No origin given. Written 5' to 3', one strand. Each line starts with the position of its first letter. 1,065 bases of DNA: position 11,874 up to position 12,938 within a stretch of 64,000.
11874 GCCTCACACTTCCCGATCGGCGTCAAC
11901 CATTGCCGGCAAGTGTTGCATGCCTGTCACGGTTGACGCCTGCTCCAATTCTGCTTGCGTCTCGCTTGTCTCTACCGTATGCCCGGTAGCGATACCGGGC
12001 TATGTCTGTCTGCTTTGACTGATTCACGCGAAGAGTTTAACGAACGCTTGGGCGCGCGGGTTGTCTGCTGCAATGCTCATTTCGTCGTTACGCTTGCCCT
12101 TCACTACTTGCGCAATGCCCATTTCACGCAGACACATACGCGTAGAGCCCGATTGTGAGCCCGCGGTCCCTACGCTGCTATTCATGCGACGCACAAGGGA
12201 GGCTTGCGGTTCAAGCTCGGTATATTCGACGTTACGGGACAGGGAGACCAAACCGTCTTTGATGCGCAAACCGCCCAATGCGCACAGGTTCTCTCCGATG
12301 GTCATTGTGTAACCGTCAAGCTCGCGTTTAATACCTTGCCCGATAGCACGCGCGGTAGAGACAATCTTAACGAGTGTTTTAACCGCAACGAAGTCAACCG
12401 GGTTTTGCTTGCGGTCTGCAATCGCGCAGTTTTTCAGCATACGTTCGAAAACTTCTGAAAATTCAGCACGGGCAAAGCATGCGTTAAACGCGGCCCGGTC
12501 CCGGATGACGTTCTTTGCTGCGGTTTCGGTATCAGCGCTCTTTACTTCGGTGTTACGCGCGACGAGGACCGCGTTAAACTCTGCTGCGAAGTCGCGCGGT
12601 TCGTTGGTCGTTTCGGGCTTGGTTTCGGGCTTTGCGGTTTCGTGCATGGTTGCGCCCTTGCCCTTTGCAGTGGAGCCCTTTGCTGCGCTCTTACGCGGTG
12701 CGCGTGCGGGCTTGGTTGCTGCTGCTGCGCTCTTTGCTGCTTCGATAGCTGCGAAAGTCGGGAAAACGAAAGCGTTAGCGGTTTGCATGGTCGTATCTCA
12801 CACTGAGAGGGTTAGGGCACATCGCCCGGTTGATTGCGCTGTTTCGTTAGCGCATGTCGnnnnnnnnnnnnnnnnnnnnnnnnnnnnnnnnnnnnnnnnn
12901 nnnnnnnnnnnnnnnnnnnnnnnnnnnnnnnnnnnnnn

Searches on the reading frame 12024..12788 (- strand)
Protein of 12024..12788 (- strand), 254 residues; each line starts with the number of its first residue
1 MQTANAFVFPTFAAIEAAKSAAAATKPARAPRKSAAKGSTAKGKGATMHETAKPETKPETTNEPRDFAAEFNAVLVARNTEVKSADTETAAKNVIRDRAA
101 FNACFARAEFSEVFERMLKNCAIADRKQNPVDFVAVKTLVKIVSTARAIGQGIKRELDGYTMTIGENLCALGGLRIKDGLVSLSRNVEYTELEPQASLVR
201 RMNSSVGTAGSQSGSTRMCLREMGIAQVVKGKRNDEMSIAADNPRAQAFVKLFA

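Call 7: search_protein_families(library=pfam, proteins=[window:12024-12788:-], max_evalue=0.1)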
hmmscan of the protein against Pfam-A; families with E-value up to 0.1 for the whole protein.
window:12024-12788:- (254 aa): 0 families

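Call 8: search_protein_families(library=phrogs, proteins=[window:12024-12788:-], max_evalue=0.1)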
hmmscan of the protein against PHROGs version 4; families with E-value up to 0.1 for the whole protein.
window:12024-12788:- (254 aa): 4 families
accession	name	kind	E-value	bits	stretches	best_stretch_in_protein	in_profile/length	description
phrog_4202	-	unknown function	2e-14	54.7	1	122-240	109-225/266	-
phrog_9272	-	unknown function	1e-05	26.3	1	132-244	103-216/233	-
phrog_7887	-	lysis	0.05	14.3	1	20-102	148-220/238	endolysin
phrog_4682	-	unknown function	0.082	13.3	0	57-119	131-193/280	-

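Call 10: search_dna_similar(query=window:12024-12788:-, collection=phages, mode=protein)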
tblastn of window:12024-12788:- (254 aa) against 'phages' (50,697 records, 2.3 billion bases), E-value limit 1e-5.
No match.

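Call 20: find_related_loci(query=window:12024-12788:-, collection=viral_contigs, flank=8000)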
Query window:12024-12788:- (254 aa) in viral_contigs; peptide patterns used: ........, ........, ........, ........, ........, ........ (x = any residue, [..] = any of these).
No stretch of DNA in the collection matches any of the patterns.

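Call 22: find_homologous_proteins(query=window:12024-12788:-)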
Query window:12024-12788:- (254 aa): 10 proteins with E <= 0.001 among 1990 candidates.
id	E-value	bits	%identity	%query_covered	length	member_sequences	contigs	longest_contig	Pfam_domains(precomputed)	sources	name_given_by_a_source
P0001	5.4e-156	535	100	100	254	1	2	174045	-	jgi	jgi:hypothetical protein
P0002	2.9e-140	483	91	100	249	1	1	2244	-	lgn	-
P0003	7.4e-131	453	86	100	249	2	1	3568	-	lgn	-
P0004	9.4e-107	374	78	100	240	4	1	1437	-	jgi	jgi:hypothetical protein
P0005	2.3e-102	359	76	100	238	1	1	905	-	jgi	jgi:hypothetical protein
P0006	1.0e-101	357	75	100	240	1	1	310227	-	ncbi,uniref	ncbi:hypothetical protein PQQ87_08465 [Paraburkholderia nemoris]|uniref:hypothetical protein n=1 Tax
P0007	1.1e-98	347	86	75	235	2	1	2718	-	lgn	-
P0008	7.5e-89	315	69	100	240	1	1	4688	-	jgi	jgi:hypothetical protein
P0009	8.9e-78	279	70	76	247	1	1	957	-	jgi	-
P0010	4.6e-46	175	41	99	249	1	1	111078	-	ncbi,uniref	ncbi:hypothetical protein ACODYM_29115 [Burkholderia gladioli]|uniref:hypothetical protein n=1 Tax=B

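Call 23: find_encoding_contigs(protein=P0006, flank=10000, max_places=3)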
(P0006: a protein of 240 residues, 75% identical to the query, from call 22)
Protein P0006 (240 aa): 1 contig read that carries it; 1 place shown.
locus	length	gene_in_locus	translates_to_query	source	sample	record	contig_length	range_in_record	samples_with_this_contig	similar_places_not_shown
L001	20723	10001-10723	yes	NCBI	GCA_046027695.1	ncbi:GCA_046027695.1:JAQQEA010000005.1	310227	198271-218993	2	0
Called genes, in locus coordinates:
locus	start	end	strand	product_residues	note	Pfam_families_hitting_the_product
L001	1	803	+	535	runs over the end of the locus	PF00563:EAL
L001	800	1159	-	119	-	PF13560:HTH_31, PF12844:HTH_19 (weak), PF01381:HTH_3, PF13443:HTH_26 (weak)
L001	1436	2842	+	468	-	PF00392:GntR, PF00155:Aminotran_1_2, PF12897:Asp_aminotransf (weak)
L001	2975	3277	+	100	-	-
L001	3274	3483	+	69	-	-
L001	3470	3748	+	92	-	-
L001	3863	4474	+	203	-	PF07275:ArdA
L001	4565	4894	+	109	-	-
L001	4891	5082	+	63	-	-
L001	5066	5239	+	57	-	-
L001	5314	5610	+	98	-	-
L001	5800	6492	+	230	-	-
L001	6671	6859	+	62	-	-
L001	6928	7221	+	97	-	-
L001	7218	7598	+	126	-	PF01934:HepT-like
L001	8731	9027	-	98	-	-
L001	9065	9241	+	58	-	-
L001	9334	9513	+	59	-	-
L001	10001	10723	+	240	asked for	-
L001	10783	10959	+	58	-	-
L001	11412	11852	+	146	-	PF00011:HSP20, PF17886:ArsA_HSP20 (weak)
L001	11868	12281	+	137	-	PF00011:HSP20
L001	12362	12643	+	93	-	-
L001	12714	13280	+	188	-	PF00011:HSP20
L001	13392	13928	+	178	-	PF06146:PsiE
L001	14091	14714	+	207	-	-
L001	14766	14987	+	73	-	-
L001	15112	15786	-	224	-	PF13643:DUF4145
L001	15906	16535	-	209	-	-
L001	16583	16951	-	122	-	-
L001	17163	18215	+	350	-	PF01656:CbiA, PF13614:AAA_31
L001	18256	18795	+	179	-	PF02586:SRAP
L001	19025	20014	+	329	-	-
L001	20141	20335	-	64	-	-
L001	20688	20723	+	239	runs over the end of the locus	-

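Call 24: find_encoding_contigs(protein=P0010, flank=10000, max_places=3)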
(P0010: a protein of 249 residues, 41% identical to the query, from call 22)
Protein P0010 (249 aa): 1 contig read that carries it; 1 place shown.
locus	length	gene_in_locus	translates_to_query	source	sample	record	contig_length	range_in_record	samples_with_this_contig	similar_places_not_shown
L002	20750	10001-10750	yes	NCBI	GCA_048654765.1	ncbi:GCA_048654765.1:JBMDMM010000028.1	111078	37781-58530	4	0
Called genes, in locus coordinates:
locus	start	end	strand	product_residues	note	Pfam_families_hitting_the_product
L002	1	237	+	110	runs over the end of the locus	-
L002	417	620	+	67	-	-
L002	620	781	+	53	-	-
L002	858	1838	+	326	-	-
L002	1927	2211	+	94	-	PF19419:DUF5983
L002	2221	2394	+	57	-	-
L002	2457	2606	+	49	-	-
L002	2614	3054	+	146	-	-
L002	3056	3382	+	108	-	-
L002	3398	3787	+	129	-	-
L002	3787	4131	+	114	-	-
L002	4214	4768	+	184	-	-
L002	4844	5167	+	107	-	PF23907:DUF7249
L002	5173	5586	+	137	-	PF10765:Phage_P22_NinX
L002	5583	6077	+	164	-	-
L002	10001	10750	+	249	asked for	-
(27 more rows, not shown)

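Call 25: find_encoding_contigs(protein=P0001, flank=10000, max_places=3)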
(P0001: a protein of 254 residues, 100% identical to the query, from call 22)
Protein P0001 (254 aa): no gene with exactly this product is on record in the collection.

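Call 30: find_encoding_contigs(protein=P0008, flank=5000, max_places=2)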
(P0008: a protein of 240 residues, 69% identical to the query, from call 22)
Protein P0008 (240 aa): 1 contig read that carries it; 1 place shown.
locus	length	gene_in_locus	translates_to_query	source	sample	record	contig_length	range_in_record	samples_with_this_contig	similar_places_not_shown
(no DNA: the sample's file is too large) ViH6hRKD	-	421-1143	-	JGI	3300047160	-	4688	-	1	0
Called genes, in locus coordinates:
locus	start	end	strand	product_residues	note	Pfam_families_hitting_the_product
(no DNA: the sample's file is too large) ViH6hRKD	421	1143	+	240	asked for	-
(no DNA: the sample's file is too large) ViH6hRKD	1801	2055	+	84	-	-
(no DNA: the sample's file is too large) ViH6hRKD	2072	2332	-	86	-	PF09723:Zn_ribbon_8 (faint)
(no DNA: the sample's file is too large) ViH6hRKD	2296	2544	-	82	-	-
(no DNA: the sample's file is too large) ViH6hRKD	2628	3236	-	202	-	-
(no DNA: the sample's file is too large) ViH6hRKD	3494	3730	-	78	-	-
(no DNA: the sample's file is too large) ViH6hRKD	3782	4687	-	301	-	?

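Call 31: find_encoding_contigs(protein=P0003, flank=5000, max_places=2)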
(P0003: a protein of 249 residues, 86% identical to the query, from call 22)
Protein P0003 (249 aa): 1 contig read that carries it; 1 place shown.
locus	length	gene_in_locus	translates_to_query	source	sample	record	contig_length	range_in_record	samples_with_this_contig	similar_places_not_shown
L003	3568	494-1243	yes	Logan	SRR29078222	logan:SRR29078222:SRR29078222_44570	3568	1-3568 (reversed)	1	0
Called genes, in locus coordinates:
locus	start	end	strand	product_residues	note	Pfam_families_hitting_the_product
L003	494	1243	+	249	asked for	-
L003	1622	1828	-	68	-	-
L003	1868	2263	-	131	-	PF16747:Adhesin_E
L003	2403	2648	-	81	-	-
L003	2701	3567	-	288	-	?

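Call 32: find_encoding_contigs(protein=P0007, flank=5000, max_places=2)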
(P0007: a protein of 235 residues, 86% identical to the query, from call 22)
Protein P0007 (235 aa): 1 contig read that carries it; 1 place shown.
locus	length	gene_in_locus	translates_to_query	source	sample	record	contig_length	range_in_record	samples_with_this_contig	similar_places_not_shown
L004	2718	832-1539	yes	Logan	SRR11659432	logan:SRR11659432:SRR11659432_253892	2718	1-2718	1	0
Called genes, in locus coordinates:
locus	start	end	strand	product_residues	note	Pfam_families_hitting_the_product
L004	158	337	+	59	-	-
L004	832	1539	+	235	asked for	-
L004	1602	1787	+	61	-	-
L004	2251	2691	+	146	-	PF00011:HSP20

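Call 33: find_encoding_contigs(protein=P0002, flank=5000, max_places=2)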
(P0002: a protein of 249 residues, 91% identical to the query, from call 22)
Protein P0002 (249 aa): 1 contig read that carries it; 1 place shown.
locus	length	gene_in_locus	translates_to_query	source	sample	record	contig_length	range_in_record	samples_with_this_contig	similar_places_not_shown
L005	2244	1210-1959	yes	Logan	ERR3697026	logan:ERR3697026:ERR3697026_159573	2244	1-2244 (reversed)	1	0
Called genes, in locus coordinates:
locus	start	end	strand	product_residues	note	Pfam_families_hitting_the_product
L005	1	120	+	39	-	?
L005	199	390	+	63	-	-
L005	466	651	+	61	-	-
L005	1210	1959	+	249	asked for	-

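Call 40: search_solved_structures(query=A3, max_evalue=1)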
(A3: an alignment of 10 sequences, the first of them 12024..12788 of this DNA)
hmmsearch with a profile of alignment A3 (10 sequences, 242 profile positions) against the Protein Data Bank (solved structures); distinct sequences matched with E-value up to 1: 4.
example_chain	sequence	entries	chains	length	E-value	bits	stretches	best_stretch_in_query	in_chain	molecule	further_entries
7pzy_W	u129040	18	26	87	0.13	15.2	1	106-169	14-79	40S ribosomal protein S21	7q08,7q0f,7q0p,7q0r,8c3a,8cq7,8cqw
6ner_A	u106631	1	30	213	0.14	15.1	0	116-159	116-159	BMC-H tandem fusion protein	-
4neq_A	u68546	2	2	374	0.35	13.8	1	41-122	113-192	UDP-N-acetylglucosamine 2-epimerase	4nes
7r81_W2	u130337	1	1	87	0.64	12.9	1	107-169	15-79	40S ribosomal protein S21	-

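Call 42: search_protein_families(library=ncbifam, proteins=[window:12024-12788:-], max_evalue=0.1)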
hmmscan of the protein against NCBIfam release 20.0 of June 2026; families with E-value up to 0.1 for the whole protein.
window:12024-12788:- (254 aa): 0 families

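Call 47: predict_structure(alignment_id=A3)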
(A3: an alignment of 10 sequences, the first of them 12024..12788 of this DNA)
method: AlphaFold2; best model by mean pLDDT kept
length: 254 residues; sequences in the alignment: 10
mean_pLDDT: 68.7   pTM: 0.64
mean pLDDT of the five models: 68.7, 67.7, 62.4, 59.0, 55.8
residues with pLDDT >= 90: 71; 70-90: 70; 50-70: 38; < 50: 75
segments of 3 or more residues with pLDDT < 50: 1-10, 25-61, 177-195, 204-211
pLDDT, mean of each block of 10 residues (from residue 1): 41 62 41 31 27 37 84 96 91 96 94 93 89 88 92 83 77 50 37 52 45 71 83 64 85 84
secondary structure, 60 per line:
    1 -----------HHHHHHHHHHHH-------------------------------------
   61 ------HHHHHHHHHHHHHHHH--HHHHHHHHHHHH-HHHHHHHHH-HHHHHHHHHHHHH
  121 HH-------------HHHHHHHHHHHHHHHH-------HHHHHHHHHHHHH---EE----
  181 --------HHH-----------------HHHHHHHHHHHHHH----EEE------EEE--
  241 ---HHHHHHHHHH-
elements in order: H12-23 H67-82 H85-96 H98-106 H108-122 H136-151 H159-171 H209-222 E227-229 E236-238 H244-253

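Call 52: find_related_loci(query=A3, collection=metagenome_contigs, flank=6000)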
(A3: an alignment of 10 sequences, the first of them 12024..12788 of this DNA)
Query A3 (254 aa) in metagenome_contigs; peptide patterns used: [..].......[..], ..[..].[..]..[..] (x = any residue, [..] = any of these).
191 stretches matched a pattern, but none encodes a relative of the query by tblastn (E <= 1e-3).

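Call 53: find_related_loci(query=A3, collection=viral_contigs, flank=6000)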
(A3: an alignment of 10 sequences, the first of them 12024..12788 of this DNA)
Query A3 (254 aa) in viral_contigs; peptide patterns used: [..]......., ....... (x = any residue, [..] = any of these).
51 stretches matched a pattern, but none encodes a relative of the query by tblastn (E <= 1e-3).

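Call 57: search_dna_similar(query=window:12024-12788:-, collection=plasmids, mode=protein, max_evalue=0.001)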
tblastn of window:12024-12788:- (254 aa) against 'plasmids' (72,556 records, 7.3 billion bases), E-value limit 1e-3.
Records with a match: 126; places in all: 126; records where one place covers at least 80% of the query: 0.
Best place of each record, by identity: <60% 126.
By first word of the organism name: Acinetobacter 126.
By predicted mobility (MOB-suite, as given by PLSDB): mobilizable 104; non-mobilizable 22.
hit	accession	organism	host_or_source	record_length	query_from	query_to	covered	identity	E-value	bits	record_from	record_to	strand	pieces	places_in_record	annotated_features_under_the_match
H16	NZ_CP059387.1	Acinetobacter baumannii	Homo sapiens,mixed culrure,respiratory ...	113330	123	238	46%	36.1%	1e-5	54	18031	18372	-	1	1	hypothetical protein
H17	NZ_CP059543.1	Acinetobacter baumannii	paper mill kaolin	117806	123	238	46%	36.1%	1e-5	54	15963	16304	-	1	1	hypothetical protein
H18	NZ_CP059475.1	Acinetobacter baumannii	Manis javanica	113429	123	238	46%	36.1%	1e-5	53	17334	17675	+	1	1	hypothetical protein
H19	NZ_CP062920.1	Acinetobacter baumannii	Sus scrofa domesticus,swab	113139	123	238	46%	36.1%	2e-5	53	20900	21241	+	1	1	hypothetical protein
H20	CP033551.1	Acinetobacter nosocomialis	Homo sapiens,Bacterial culture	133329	123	238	46%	36.1%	2e-5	53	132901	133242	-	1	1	none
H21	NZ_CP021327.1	Acinetobacter baumannii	-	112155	123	238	46%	36.1%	2e-5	53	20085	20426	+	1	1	hypothetical protein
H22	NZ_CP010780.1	Acinetobacter baumannii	Homo sapiens,Lower respiratory tract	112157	123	238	46%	36.1%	2e-5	53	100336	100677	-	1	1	hypothetical protein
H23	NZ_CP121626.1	Acinetobacter baumannii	Homo sapiens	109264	123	238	46%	36.1%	2e-5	53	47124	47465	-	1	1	hypothetical protein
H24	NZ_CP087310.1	Acinetobacter baumannii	Homo sapiens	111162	123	238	46%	36.1%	2e-5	53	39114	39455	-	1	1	hypothetical protein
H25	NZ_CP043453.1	Acinetobacter baumannii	Homo sapiens,Skin/Wound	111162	123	238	46%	36.1%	2e-5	53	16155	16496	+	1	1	hypothetical protein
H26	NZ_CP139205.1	Acinetobacter baumannii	chicken,throat swab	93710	123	238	46%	36.1%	2e-5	53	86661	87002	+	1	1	hypothetical protein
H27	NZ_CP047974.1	Acinetobacter baumannii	Homo sapiens,rectal swab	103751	123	238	46%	36.1%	2e-5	53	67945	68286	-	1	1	hypothetical protein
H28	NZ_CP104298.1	Acinetobacter baumannii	Homo sapiens,Ascites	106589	123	238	46%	36.1%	2e-5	53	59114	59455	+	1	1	hypothetical protein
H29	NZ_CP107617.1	Acinetobacter baumannii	ENVIRONMENT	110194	123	238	46%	36.1%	2e-5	53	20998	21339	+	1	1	hypothetical protein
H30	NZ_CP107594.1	Acinetobacter baumannii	Homo sapiens,skin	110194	123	238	46%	36.1%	2e-5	53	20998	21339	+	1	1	hypothetical protein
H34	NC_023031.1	Acinetobacter baumannii ZW85-1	-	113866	123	238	46%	36.1%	2e-5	53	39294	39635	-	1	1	hypothetical protein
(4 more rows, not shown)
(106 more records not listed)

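Call 59: get_annotated_region(hit=H34, flank=8000)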
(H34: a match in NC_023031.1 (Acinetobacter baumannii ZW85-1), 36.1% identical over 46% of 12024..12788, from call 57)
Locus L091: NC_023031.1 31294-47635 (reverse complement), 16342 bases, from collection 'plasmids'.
description: Acinetobacter baumannii ZW85-1 plasmid ZW85p2, complete sequence
organism: Acinetobacter baumannii ZW85-1 (NCBI taxid 1400867)
taxonomy: Bacteria; Pseudomonadota; Gammaproteobacteria; Moraxellales; Moraxellaceae; Acinetobacter; Acinetobacter baumannii; Acinetobacter baumannii ZW85-1
host: -; source: -; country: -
typing (MOB-suite, as given by PLSDB): non-mobilizable; replicon rep_cluster_718
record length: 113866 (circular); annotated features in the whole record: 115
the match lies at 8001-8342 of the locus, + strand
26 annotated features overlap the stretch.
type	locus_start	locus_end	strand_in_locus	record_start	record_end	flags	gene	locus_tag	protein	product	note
CDS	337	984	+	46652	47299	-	-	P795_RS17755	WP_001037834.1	hypothetical protein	-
CDS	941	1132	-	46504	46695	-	-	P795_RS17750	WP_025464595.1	hypothetical protein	-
CDS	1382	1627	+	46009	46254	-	-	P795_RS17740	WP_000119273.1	hypothetical protein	-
CDS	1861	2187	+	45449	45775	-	-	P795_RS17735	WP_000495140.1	hypothetical protein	-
CDS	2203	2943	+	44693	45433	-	-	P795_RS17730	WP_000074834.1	hypothetical protein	-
CDS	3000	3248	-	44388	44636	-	-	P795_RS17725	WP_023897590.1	hypothetical protein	-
CDS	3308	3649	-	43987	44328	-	-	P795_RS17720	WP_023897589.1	hypothetical protein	-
CDS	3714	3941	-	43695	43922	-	-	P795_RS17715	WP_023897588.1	hypothetical protein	-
CDS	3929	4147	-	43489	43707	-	-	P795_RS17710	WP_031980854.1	hypothetical protein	-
CDS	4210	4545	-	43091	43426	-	-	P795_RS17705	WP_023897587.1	hypothetical protein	-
CDS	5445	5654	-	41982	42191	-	-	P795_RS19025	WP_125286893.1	hypothetical protein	-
CDS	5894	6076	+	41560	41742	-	-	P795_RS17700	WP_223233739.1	hypothetical protein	-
CDS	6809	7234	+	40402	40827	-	-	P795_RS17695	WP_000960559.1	hypothetical protein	-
CDS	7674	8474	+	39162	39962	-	-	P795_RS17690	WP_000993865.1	hypothetical protein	-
CDS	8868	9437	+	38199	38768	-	-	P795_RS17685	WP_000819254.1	LysM domain-containing protein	-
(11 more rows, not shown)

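Call 79: fold_search(model_id=the predicted structure, library=viral)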
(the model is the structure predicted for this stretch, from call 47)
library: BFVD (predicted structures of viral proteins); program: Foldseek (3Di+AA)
matches with E <= 10: 142; with E <= 0.001: 1
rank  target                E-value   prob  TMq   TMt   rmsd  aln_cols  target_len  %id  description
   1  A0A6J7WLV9            6.5e-05  1.00  0.48  0.60   5.2       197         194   19  Uncharacterized protein [uncultured Caudovirales phage]
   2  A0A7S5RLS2            6.8e-03  1.00  0.43  0.55   6.2       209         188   10  (no name in the UniProt tables at hand)
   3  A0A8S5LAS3            3.7e-01  0.16  0.16  0.14  15.4       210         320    8  DNA directed RNA polymerase [Podoviridae sp. ctBev14]
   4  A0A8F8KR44            4.1e-01  0.25  0.16  0.20  23.0       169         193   15  Sulfhydryl oxidase [Clandestinovirus]
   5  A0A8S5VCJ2            4.5e-01  0.20  0.17  0.20   8.8       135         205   16  Uncharacterized protein [Siphoviridae sp. ctyg07]
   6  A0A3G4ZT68            6.1e-01  0.13  0.19  0.22  17.3       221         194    9  Uncharacterized protein [Terrestrivirus sp.]
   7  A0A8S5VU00            1.0e+00  0.13  0.16  0.15  16.9       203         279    9  Uncharacterized protein [Ackermannviridae sp.]
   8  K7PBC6                1.1e+00  0.07  0.14  0.04  38.0       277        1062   12  Protein ORF43 [Cyprinid herpesvirus 1]
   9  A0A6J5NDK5            1.2e+00  0.09  0.15  0.22  12.3       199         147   12  HTH_ARSR domain containing protein [uncultured Caudovirales phage]
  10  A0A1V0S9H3            1.2e+00  0.07  0.16  0.19  14.6       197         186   13  Uncharacterized protein [Catovirus CTV1]
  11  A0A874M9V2            1.3e+00  0.30  0.22  0.40   9.4       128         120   12  Uncharacterized protein [Synechococcus phage S-SRP01]
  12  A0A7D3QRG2            1.3e+00  0.16  0.18  0.14  21.1       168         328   12  DNA pilot protein [Parvoviridae sp.]
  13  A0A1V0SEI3            1.3e+00  0.04  0.11  0.17  16.2       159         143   10  Uncharacterized protein [Indivirus ILV1]
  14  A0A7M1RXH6            1.4e+00  0.08  0.18  0.08  24.1       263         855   10  Uncharacterized protein [uncultured phage cr8_1]
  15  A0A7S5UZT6            1.5e+00  0.04  0.11  0.06  31.1       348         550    9  (no name in the UniProt tables at hand)
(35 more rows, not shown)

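Call 85: search_protein_representatives(alignment_id=A3)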
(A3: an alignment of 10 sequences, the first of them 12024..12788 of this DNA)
Query: 10 sequences, 242 profile positions. Proteins with E-value up to 0.001 (for the whole library): 132; up to 1e-10: 82; up to 1e-30: 22. The best 132 are listed.
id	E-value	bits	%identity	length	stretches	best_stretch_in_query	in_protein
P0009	4.0e-115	400.0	-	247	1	2-242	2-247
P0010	1.3e-108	378.7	-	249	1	3-242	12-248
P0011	8.0e-56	205.8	-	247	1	10-242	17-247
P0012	1.3e-48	182.3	-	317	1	53-242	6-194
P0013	2.4e-45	171.5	-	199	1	53-241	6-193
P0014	3.9e-44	167.6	-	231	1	54-241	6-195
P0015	2.5e-43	164.9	-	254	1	53-241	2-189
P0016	1.1e-42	162.9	-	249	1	27-242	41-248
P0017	1.3e-42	162.6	-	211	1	38-241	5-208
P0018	1.4e-41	159.2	-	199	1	53-242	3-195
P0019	2.2e-41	158.6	-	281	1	15-242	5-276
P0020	3.4e-41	157.9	-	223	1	22-242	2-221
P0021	3.5e-41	157.9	-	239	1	18-241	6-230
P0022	4.9e-39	150.9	-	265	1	43-242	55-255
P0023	1.1e-38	149.8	-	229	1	15-242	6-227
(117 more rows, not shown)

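Call 87: search_protein_families(library=pfam, alignment_id=A9, max_evalue=0.01)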
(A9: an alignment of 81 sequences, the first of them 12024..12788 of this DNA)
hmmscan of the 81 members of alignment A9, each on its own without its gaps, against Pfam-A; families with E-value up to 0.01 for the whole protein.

A. member 1, window:12024-12788:- (254 aa): 0 families

B. families by the number of members that match (of 81 scanned): 12 families
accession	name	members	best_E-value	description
PF07382.16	HC2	1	0.00064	Histone H1-like nucleoprotein HC2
PF07571.19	TAF6_C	1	0.0011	TAF6 C-terminal HEAT repeat domain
PF02965.22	Met_synt_B12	1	0.0013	Vitamin B12 dependent methionine synthase, activation domain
PF19137.5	DUF5820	1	0.0014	Family of unknown function (DUF5820)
PF07710.16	P53_tetramer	1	0.0014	P53 tetramerisation motif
PF20899.2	PMT_C2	1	0.003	Pasteurella multocida toxin, C2 domain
PF03833.19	PolC_DP2_N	1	0.0031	DNA polymerase II large subunit DP2, N-terminal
PF07067.16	DUF1340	1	0.0071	Protein of unknown function (DUF1340)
PF01980.22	TrmO_N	1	0.0083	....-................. O N-terminal domain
PF11407.14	RestrictionMunI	1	0.0088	Type II restriction enzyme MunI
PF10869.13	DUF2666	1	0.0094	Domain of unknown function (DUF2666)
PF15933.10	RnlB_antitoxin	1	0.0099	Antitoxin to bacterial toxin RNase LS or RnlA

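Call 88: search_solved_structures(query=A9, max_evalue=1, show_alignments=2)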
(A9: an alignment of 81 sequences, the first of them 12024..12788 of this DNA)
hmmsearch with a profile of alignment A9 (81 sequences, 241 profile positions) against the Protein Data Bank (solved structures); distinct sequences matched with E-value up to 1: 0.

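Call 90: find_encoding_contigs(protein=P0011, flank=6000, max_places=2)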
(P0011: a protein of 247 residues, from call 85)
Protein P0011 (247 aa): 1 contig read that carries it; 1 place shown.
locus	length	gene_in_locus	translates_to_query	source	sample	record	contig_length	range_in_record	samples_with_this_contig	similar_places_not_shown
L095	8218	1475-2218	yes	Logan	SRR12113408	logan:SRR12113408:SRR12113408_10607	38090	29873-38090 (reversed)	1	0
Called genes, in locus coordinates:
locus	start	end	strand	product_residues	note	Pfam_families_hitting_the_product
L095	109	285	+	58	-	-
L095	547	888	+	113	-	-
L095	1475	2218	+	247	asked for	-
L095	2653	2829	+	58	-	-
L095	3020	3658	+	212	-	PF00142:Fer4_NifH (weak), PF01656:CbiA, PF02374:ArsA_ATPase, PF06564:CBP_BcsQ (faint), PF07015:VirC1, PF09140:MipZ (weak), PF10609:ParA, PF13614:AAA_31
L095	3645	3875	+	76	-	-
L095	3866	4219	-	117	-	PF10686:YAcAr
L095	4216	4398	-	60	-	-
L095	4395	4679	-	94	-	-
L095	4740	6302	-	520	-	PF00270:DEAD, PF04851:ResIII, PF00271:Helicase_C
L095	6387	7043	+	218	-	PF02195:ParB_N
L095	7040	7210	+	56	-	-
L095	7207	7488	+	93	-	PF24729:Acb2_Tad1_hairpin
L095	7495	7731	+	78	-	PF23835:DUF7205 (weak)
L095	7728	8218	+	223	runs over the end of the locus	PF02195:ParB_N (faint)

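Call 92: search_dna_similar(query=P0012, collection=phages, mode=protein, max_evalue=0.001, max_rows=15)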
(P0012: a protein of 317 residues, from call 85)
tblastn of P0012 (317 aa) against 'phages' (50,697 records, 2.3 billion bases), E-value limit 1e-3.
No match.

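Call 93: search_dna_similar(query=P0011, collection=plasmids, mode=protein, max_evalue=0.001, max_rows=15, rows=spread)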
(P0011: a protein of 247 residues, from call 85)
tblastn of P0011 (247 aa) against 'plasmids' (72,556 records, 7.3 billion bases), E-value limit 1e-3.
No match.
